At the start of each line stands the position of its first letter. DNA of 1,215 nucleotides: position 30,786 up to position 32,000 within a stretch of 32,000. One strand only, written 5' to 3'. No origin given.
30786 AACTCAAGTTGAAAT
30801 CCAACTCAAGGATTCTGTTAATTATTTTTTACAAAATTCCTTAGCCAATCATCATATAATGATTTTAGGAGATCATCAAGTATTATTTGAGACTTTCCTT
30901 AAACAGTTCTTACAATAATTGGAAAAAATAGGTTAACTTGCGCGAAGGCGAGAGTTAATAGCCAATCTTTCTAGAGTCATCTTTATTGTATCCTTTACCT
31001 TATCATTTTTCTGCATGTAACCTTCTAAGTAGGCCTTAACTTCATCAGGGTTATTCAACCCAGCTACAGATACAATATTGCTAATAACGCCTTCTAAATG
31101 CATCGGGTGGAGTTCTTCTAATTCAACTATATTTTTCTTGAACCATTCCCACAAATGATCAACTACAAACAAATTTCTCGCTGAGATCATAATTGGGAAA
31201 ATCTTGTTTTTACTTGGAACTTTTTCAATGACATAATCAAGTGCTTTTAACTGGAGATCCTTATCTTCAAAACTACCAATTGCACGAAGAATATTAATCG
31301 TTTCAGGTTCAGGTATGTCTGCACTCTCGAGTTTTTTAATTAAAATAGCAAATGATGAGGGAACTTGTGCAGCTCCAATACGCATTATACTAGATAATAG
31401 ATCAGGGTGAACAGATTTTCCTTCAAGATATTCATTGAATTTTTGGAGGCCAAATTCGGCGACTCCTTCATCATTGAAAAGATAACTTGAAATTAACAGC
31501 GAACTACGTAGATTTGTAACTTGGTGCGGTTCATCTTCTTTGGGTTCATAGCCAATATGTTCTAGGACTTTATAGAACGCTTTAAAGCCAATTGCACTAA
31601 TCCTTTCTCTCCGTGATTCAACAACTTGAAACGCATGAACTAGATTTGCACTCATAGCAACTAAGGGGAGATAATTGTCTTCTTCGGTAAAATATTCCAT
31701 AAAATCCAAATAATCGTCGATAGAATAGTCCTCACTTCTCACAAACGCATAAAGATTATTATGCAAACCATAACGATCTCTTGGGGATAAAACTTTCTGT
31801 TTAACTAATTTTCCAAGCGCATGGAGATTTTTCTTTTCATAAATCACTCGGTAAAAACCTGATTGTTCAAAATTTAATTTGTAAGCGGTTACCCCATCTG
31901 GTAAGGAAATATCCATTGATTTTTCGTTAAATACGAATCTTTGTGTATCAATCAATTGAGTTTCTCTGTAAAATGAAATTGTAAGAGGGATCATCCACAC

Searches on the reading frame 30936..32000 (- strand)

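Call 65: search_protein_families(library=pfam, proteins=[window:30936-32000:-])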
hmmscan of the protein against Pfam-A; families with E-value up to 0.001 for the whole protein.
window:30936-32000:- (355 aa): 1 family
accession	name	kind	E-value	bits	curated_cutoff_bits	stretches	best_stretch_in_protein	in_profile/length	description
PF11838.14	ERAP1_C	-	5.2e-45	154.7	38.2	1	40-345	2-315/318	ERAP1-like C-terminal domain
